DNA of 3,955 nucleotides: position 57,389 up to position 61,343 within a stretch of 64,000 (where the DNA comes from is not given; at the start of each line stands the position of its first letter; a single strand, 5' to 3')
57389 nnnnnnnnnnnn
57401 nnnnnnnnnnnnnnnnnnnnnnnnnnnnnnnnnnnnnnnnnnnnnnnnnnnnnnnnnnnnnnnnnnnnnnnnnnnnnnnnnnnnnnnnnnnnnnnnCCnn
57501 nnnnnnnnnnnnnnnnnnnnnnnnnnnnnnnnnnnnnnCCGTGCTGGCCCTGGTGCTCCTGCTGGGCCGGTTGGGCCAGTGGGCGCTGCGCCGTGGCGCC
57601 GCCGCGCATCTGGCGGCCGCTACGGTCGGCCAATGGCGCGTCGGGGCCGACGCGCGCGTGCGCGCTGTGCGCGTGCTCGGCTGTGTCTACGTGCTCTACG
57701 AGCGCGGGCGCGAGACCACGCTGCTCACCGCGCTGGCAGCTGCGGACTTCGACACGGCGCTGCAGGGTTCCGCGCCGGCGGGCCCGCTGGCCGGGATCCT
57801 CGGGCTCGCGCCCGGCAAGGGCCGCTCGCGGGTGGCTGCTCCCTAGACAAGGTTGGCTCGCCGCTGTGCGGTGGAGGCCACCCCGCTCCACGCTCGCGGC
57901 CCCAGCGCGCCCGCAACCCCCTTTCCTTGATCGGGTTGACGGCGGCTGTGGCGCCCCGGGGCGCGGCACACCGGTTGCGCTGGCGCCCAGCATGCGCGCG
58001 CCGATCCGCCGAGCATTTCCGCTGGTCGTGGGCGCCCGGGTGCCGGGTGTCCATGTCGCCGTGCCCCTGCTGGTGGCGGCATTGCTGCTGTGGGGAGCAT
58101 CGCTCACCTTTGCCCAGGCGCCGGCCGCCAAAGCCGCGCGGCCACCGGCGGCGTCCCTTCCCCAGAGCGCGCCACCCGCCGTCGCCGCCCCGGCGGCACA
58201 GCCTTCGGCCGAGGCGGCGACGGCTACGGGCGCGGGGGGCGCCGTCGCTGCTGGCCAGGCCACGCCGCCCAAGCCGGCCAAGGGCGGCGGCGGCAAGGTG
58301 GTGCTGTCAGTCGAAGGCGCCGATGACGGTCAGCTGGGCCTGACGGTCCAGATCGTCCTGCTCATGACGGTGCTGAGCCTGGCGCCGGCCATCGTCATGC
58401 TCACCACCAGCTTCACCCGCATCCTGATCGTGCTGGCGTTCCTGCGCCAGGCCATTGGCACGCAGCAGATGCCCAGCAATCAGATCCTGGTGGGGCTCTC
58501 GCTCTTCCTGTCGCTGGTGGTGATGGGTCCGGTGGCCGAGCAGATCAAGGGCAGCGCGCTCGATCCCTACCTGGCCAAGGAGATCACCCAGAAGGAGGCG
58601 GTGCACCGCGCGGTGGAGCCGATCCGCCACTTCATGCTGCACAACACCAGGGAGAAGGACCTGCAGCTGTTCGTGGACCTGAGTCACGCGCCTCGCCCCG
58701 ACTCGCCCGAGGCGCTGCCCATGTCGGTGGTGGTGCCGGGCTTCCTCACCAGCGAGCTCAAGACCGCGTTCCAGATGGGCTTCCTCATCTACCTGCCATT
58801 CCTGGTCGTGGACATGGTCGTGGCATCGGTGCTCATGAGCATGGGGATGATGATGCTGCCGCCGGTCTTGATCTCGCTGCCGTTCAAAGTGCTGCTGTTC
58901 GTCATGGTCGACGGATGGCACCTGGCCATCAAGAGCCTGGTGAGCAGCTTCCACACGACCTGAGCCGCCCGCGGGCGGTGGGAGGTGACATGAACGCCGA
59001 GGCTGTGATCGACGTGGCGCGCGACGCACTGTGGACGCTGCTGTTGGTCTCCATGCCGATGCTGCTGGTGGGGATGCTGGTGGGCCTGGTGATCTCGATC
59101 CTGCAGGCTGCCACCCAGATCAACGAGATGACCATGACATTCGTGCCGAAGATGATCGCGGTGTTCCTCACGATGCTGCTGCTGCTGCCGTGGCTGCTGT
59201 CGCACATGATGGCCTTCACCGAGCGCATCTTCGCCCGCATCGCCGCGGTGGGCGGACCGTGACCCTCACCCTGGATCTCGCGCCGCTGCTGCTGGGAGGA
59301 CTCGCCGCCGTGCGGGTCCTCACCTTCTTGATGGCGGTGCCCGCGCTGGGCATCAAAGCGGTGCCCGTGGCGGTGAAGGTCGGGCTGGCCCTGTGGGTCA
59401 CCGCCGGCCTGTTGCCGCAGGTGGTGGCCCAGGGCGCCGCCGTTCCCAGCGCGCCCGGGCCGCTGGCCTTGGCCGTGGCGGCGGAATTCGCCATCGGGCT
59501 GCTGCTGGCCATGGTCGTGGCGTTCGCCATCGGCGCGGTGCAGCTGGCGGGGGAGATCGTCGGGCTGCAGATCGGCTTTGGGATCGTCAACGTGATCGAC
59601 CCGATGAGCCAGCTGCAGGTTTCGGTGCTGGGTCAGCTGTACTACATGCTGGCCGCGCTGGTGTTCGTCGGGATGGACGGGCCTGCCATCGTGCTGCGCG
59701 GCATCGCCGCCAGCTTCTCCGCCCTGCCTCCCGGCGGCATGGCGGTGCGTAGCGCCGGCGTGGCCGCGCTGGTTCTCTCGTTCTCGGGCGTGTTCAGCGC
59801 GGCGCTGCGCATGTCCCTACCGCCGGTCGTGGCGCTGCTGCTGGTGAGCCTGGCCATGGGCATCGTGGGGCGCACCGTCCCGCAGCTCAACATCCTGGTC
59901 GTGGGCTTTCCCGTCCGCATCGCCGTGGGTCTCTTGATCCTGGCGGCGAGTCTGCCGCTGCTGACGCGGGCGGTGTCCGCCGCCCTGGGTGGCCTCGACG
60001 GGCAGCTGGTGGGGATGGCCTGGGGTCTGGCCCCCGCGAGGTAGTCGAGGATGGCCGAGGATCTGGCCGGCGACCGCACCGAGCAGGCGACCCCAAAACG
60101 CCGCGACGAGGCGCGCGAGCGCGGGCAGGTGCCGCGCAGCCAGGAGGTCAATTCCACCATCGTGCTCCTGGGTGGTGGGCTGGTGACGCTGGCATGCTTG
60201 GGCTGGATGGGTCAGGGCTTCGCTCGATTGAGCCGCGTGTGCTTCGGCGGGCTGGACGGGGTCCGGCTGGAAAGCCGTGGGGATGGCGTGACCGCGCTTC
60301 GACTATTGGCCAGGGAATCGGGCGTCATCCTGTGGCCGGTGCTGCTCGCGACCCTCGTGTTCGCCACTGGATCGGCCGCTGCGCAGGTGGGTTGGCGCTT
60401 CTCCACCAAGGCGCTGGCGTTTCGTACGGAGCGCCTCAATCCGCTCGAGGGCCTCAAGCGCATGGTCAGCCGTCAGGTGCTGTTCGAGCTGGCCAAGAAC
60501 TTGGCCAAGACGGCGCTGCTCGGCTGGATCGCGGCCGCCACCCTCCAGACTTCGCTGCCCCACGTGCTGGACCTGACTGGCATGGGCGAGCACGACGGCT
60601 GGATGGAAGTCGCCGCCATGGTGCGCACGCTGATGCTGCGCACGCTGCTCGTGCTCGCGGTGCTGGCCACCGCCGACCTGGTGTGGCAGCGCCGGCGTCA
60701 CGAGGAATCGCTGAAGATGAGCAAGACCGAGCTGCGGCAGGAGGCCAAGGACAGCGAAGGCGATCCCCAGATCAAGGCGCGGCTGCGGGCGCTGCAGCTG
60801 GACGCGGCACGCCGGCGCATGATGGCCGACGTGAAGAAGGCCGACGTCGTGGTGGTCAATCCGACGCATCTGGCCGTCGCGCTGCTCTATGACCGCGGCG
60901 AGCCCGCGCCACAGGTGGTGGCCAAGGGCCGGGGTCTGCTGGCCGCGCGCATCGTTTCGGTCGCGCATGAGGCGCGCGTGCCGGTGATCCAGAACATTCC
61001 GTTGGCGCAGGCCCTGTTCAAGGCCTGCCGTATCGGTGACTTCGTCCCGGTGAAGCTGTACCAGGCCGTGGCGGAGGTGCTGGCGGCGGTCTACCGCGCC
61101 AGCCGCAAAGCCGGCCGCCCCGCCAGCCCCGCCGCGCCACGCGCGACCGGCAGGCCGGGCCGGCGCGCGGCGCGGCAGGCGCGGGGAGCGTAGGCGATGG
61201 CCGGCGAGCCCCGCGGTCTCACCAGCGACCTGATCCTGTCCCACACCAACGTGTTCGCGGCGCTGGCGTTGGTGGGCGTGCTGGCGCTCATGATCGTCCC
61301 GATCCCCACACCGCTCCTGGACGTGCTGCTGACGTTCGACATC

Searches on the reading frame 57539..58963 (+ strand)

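Call 36: search_protein_families(library=pfam, proteins=[window:57539-58963:+], max_evalue=0.00001)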
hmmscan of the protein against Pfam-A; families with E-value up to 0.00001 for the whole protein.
window:57539-58963:+ (474 aa): 1 family
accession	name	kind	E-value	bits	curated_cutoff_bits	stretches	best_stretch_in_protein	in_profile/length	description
PF00813.25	FliP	-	1.5e-80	270.1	26.9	1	275-467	1-191/191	FliP family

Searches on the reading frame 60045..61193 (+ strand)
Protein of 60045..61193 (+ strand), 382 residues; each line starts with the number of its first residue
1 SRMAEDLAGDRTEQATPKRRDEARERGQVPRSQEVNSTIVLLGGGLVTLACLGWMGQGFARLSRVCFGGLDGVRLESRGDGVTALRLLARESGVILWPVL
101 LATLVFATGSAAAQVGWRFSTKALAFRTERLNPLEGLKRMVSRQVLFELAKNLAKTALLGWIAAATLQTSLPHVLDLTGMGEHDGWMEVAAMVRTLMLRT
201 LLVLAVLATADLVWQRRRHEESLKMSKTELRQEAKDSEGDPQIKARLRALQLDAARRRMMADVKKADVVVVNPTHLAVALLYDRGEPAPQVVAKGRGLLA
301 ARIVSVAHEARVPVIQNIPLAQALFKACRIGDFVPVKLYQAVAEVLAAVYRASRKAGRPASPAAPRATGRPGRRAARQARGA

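Call 36: search_protein_families(library=pfam, proteins=[window:60045-61193:+], max_evalue=0.00001)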
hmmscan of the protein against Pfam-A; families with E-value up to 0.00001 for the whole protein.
window:60045-61193:+ (382 aa): 1 family
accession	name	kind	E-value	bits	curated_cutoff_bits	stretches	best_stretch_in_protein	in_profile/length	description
PF01312.24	Bac_export_2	-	4e-113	378.5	24.4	1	10-349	2-335/335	FlhB HrpN YscU SpaS Family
